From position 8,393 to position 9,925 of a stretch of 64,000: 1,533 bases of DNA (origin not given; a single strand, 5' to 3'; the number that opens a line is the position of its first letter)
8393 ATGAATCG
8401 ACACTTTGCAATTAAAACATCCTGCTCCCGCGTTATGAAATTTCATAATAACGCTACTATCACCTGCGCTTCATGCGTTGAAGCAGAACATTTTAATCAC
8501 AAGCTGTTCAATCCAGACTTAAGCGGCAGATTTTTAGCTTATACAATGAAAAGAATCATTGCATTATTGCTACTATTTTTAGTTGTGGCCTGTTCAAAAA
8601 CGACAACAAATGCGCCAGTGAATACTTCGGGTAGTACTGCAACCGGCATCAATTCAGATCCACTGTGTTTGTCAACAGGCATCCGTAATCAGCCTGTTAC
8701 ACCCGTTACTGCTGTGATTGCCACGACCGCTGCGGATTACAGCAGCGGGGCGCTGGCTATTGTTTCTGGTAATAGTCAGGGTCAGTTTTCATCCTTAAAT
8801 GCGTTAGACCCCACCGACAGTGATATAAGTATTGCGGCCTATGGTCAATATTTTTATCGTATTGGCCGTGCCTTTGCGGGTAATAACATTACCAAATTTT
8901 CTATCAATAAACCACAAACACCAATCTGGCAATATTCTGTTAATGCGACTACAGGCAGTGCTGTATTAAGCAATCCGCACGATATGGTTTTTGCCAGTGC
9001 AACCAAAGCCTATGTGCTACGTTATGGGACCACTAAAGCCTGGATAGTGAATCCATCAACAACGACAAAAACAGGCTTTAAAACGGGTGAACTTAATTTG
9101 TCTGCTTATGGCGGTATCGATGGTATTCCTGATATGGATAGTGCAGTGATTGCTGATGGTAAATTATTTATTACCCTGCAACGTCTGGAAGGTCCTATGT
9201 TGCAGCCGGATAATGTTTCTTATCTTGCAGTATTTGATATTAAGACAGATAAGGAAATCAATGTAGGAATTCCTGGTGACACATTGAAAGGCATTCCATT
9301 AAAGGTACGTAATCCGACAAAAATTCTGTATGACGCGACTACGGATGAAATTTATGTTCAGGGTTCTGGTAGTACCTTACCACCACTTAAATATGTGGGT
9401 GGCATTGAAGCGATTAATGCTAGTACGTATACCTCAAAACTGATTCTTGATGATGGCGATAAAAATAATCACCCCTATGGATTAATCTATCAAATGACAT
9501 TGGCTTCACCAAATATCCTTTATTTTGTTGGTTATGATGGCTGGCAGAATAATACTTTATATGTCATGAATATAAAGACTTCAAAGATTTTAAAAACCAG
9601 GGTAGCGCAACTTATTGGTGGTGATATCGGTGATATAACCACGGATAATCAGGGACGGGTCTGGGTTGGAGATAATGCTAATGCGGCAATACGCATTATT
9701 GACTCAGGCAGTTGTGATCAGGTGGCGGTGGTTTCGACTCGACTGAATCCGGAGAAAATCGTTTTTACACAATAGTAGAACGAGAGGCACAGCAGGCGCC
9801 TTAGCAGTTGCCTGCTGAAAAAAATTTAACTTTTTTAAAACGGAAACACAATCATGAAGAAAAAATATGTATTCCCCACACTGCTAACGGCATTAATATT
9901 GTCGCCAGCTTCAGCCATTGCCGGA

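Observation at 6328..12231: B12-riboswitch operon pairs a TonB receptor with a beta-propeller lipoprotein and two PEP-CTERM-sorted proteins, then a PduO-type adenosyltransferase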

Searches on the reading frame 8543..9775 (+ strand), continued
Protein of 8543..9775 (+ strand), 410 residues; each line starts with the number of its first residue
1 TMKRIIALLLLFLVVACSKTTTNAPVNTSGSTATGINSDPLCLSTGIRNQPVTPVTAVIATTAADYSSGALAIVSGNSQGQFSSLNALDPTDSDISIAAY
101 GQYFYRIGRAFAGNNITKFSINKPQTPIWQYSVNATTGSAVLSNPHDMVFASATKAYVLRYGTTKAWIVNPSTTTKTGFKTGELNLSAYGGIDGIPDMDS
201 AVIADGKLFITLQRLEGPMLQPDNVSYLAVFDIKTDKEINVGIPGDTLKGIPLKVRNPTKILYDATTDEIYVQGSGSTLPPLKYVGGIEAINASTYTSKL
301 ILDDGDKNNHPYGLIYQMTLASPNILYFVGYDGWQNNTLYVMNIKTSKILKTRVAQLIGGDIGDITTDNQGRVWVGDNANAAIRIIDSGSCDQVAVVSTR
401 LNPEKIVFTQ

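Call 88: find_encoding_contigs(protein=P0064, flank=7000, max_places=1)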
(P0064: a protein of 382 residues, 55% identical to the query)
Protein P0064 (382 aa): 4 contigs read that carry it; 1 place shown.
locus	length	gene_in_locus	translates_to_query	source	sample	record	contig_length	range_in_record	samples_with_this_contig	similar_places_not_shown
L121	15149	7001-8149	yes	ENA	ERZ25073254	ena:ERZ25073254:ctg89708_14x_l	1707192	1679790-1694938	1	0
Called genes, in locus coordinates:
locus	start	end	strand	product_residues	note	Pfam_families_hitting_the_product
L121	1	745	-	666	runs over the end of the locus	PF13519:VWA_2, PF13428:TPR_14 (faint), PF12895:ANAPC3 (weak), PF13432:TPR_16 (weak), PF00515:TPR_1, PF07719:TPR_2, PF13181:TPR_8, PF13414:TPR_11 (weak), +1 more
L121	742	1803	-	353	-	PF00092:VWA, PF13519:VWA_2, PF13768:VWA_3 (faint)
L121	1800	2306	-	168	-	PF14316:DUF4381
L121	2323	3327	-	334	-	PF01882:DUF58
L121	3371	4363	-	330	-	PF00493:MCM (weak), PF20030:bpMoxR, PF07726:AAA_3, PF07728:AAA_5, PF17863:AAA_lid_2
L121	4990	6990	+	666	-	PF07715:Plug, PF00593:TonB_dep_Rec_b-barrel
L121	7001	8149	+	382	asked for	-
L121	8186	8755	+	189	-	PF01923:Cob_adeno_trans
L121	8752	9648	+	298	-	PF00480:ROK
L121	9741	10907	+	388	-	PF26049:RLMG_N, PF10294:Methyltransf_16 (faint), PF13847:Methyltransf_31 (faint), PF05175:MTS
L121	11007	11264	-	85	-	PF09360:zf-CDGSH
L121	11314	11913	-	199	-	PF00588:SpoU_methylase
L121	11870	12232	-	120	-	PF09685:MamF_MmsF (weak)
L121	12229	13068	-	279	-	PF00849:PseudoU_synth_2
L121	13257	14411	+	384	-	-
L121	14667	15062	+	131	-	-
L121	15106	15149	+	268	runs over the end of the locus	PF01925:TauE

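Call 89: find_encoding_contigs(protein=P0112, flank=7000, max_places=1)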
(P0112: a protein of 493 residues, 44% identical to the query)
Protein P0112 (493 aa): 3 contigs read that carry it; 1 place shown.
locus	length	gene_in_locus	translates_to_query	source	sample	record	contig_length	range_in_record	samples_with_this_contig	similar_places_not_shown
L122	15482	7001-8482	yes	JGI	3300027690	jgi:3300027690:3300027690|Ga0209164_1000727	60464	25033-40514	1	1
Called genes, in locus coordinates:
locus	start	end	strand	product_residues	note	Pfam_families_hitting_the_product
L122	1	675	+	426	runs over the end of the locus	PF00465:Fe-ADH, PF13685:Fe-ADH_2, PF25137:ADH_Fe_C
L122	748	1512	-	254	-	PF00977:His_biosynth, PF02581:TMP-TENI (faint), PF03060:NMO (faint), PF05690:ThiG (faint)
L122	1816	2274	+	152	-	-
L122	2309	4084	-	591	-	PF01145:Band_7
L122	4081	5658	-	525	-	PF01145:Band_7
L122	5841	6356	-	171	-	PF02572:CobA_CobO_BtuR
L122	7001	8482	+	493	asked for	-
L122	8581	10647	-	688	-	PF07715:Plug, PF00593:TonB_dep_Rec_b-barrel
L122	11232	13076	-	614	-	PF01435:Peptidase_M48, PF13431:TPR_17 (faint), PF13181:TPR_8 (faint), PF13428:TPR_14 (faint)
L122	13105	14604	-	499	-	PF00575:S1 (faint), PF10150:RNase_E_G, PF20833:RNase_E_G_Thio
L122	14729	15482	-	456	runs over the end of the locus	-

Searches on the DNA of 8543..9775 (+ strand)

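Call 90: search_rna_families(sources=[L120, L121, L122], threshold=gathering)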
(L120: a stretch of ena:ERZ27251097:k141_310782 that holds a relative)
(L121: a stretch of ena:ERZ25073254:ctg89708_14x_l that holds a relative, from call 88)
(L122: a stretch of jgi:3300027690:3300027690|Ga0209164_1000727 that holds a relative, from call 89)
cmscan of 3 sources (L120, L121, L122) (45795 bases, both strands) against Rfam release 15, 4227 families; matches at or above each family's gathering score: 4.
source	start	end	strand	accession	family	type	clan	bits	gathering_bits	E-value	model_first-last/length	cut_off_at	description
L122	6637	6827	+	RF00174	Cobalamin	Cis-reg; riboswitch;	CL00101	106.1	31.5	1e-25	1-189/189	no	Cobalamin riboswitch aptamer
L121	4535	4812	+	RF00174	Cobalamin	Cis-reg; riboswitch;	CL00101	93.6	31.5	4.1e-22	1-189/189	no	Cobalamin riboswitch aptamer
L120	4667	4886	+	RF00174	Cobalamin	Cis-reg; riboswitch;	CL00101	93.4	31.5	4.7e-22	1-189/189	no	Cobalamin riboswitch aptamer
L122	10930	11156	-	RF00174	Cobalamin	Cis-reg; riboswitch;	CL00101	59.2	31.5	2.8e-12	1-189/189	no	Cobalamin riboswitch aptamer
